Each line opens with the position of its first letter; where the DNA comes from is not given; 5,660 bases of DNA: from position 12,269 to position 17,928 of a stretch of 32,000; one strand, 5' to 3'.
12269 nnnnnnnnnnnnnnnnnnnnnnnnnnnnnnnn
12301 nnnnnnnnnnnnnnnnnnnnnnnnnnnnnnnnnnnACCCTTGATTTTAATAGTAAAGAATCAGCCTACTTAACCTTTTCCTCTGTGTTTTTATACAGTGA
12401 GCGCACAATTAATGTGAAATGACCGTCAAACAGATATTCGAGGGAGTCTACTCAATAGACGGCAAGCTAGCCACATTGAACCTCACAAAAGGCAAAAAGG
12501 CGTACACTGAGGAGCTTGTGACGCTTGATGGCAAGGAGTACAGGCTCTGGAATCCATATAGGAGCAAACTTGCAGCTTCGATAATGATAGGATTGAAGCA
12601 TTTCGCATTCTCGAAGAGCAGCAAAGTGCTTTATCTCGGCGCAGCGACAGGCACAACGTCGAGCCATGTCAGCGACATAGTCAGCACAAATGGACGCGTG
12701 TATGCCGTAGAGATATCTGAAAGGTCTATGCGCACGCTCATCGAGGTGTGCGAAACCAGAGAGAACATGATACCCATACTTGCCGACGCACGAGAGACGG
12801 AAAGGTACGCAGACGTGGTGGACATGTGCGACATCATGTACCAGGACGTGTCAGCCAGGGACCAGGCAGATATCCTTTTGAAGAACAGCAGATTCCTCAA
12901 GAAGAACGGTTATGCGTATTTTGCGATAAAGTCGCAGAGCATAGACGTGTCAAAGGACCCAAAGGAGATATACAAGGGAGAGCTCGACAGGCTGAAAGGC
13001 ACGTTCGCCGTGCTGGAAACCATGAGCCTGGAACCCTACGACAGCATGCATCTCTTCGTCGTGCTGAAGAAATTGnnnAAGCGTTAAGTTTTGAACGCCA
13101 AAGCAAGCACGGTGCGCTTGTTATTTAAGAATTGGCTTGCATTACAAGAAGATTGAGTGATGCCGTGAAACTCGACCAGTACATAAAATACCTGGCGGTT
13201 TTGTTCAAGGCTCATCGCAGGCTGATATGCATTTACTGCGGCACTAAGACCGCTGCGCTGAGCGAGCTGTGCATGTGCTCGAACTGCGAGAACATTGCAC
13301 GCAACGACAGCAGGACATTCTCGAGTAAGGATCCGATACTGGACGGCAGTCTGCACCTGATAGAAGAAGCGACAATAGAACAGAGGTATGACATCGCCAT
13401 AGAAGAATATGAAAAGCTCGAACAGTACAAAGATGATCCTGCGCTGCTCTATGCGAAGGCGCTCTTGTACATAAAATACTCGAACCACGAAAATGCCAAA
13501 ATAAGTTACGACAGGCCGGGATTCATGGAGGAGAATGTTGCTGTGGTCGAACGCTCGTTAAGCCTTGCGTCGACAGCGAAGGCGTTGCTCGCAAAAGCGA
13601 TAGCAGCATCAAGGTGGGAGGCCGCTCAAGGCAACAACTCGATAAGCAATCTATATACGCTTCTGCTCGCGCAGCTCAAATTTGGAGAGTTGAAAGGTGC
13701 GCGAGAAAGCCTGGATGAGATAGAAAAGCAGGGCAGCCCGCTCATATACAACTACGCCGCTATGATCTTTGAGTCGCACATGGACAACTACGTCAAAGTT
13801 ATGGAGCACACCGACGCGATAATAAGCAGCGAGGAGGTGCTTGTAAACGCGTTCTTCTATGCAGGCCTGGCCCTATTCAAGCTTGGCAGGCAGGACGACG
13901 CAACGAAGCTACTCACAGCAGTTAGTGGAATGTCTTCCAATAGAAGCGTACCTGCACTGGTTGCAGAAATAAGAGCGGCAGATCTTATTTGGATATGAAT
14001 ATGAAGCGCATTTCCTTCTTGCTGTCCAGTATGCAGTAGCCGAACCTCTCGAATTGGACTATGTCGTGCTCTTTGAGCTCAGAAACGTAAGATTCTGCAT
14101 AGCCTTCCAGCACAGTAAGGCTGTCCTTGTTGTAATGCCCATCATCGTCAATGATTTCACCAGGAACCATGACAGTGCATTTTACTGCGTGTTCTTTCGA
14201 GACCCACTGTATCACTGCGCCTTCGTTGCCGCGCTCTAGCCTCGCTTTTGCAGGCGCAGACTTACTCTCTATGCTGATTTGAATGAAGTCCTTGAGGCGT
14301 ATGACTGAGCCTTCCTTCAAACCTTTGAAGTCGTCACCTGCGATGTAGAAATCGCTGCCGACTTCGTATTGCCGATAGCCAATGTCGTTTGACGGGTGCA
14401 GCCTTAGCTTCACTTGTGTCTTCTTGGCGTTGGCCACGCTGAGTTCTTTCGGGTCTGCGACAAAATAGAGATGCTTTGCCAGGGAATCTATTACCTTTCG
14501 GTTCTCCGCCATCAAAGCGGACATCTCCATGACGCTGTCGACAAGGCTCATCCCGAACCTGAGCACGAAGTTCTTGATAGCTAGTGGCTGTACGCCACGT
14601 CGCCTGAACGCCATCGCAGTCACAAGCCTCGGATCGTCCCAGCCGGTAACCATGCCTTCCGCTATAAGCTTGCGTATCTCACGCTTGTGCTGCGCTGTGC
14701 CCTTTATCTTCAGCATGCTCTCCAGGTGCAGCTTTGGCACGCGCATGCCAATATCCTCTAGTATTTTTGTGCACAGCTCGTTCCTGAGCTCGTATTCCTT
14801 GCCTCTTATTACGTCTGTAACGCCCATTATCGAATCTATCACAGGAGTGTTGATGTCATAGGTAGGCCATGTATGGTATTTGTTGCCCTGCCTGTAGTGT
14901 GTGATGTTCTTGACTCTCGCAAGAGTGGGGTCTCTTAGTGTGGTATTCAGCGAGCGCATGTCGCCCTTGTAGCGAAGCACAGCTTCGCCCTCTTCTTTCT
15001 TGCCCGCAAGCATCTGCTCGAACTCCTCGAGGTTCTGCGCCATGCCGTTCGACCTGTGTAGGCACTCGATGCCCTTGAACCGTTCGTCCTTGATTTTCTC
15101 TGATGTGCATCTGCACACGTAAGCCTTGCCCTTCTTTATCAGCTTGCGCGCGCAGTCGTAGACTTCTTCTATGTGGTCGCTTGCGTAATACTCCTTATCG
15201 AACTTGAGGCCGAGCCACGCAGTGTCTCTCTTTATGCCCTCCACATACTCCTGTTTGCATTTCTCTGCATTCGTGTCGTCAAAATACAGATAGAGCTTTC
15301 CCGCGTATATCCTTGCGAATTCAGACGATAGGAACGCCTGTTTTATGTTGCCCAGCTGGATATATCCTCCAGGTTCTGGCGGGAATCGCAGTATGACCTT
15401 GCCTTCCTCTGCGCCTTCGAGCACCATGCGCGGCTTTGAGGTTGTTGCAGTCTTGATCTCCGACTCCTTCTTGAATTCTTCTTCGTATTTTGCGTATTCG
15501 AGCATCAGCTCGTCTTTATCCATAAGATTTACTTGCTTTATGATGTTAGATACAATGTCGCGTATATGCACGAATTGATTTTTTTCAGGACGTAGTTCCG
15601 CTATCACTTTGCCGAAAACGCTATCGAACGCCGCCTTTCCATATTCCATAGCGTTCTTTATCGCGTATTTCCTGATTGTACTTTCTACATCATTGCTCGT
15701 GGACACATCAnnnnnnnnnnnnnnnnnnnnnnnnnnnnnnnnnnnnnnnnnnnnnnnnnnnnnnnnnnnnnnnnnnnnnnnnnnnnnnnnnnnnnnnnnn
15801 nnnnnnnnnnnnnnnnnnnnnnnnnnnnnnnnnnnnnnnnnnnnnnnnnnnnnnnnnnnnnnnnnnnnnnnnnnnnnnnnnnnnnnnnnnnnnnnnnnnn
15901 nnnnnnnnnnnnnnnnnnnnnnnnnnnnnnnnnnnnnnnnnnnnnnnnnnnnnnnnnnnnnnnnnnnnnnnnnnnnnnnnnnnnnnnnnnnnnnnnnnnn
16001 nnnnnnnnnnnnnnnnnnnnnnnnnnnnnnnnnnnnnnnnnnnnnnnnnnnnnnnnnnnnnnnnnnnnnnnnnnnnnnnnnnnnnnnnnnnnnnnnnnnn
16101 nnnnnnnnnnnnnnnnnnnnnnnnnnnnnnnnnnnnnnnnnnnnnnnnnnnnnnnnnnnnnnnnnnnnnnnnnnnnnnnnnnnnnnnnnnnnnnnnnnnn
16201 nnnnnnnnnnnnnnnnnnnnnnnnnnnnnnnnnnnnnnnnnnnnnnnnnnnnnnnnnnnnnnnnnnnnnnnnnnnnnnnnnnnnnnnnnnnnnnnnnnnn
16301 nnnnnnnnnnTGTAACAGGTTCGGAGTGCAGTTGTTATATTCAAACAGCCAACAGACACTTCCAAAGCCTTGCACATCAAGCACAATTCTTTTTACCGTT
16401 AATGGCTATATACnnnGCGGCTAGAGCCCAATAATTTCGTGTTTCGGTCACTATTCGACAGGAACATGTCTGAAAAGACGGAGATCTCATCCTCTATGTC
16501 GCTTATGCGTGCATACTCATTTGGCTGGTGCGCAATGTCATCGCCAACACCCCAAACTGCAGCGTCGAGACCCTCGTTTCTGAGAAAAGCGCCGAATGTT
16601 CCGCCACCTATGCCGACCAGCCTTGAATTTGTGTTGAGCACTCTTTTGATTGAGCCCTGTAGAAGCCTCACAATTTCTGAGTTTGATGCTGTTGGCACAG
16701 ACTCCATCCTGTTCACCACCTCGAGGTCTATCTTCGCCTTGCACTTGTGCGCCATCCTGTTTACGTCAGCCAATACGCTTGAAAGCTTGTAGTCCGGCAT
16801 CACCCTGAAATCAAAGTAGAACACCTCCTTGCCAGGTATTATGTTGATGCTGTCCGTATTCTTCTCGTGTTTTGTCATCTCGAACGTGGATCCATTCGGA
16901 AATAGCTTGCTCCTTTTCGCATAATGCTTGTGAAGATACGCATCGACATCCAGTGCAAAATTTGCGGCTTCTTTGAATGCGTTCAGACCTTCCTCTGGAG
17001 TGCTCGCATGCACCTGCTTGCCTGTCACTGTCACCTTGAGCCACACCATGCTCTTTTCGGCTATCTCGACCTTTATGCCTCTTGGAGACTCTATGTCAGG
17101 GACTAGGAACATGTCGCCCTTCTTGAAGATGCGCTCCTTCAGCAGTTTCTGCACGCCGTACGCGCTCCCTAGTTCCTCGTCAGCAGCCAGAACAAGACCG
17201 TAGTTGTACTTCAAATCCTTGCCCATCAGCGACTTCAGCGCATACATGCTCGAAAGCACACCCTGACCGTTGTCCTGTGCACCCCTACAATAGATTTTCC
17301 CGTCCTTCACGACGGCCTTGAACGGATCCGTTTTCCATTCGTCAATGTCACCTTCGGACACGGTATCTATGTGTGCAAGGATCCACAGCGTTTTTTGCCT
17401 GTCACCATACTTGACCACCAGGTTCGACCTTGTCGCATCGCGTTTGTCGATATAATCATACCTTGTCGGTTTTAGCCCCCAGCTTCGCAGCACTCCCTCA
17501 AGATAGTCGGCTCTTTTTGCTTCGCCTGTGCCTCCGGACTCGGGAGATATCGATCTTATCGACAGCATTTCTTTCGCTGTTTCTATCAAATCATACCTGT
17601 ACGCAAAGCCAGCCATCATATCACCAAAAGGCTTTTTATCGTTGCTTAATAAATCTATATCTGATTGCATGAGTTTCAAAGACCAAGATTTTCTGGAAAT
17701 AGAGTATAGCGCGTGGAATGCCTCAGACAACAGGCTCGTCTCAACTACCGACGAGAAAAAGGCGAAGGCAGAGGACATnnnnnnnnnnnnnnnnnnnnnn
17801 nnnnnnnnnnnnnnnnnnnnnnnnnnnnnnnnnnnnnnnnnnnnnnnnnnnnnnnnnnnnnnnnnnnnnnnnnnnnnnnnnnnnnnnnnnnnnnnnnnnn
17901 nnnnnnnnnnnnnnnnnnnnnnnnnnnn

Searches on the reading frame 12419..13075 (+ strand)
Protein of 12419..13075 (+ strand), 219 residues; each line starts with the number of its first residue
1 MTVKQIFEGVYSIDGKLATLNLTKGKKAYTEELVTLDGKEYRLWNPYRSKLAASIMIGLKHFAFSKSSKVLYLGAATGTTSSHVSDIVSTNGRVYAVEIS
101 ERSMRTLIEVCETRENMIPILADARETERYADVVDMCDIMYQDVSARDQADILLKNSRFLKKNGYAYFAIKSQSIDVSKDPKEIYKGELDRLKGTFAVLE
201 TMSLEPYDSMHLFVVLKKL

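Call 15: search_protein_families(library=pfam, proteins=[window:12419-13075:+], max_evalue=0.001)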
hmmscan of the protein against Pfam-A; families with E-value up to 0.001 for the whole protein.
window:12419-13075:+ (219 aa): 1 family
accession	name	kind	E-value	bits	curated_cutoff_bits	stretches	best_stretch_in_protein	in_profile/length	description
PF01269.23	Fibrillarin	-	4e-80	268.6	27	1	4-216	4-223/227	Fibrillarin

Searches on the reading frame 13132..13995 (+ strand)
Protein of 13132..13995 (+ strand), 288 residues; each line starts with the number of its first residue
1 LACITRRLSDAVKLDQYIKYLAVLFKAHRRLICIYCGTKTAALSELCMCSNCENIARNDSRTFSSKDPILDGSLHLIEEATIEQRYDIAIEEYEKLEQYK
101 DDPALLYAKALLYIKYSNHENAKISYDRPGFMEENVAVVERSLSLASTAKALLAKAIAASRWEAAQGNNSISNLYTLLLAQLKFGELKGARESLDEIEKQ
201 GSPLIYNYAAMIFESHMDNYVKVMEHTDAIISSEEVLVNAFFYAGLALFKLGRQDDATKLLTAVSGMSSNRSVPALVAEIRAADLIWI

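Call 15: search_protein_families(library=pfam, proteins=[window:13132-13995:+], max_evalue=0.001)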
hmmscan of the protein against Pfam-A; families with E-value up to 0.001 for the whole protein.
window:13132-13995:+ (288 aa): 1 family
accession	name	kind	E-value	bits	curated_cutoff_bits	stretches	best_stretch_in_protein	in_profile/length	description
PF13428.12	TPR_14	-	0.00073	20.4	23.5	0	83-111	14-43/44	Tetratricopeptide repeat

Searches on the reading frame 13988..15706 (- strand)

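Call 15: search_protein_families(library=pfam, proteins=[window:13988-15706:-], max_evalue=0.001)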
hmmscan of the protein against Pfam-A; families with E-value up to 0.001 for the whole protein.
window:13988-15706:- (573 aa): 3 families
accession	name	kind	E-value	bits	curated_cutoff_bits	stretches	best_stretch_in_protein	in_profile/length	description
PF00749.27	tRNA-synt_1c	-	2e-74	250.8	23.4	1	103-407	1-313/314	tRNA synthetases class I (E and Q), catalytic domain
PF20974.2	tRNA-synt_1c_C2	-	8.1e-14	52.5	23.9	1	498-561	1-69/69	tRNA synthetases class I (E and Q), anti-codon binding domain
PF03950.23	tRNA-synt_1c_C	-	1.3e-11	45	23.9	1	414-482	5-76/91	tRNA synthetases class I (E and Q), anti-codon binding domain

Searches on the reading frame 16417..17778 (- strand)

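Call 63: search_protein_families(library=pfam, proteins=[window:16417-17778:-], max_evalue=0.0001)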
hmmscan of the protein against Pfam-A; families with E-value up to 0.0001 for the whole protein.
window:16417-17778:- (454 aa): 3 families
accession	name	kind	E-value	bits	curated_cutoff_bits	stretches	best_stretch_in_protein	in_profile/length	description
PF01546.33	Peptidase_M20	-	3e-27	96.3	24.6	1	133-438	2-203/206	Peptidase family M20/M25/M40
PF07687.19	M20_dimer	-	9.2e-18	64.6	21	1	239-343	1-99/107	Peptidase dimerisation domain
PF04389.22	Peptidase_M28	-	3.6e-05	24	21.3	1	119-224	1-89/193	Peptidase family M28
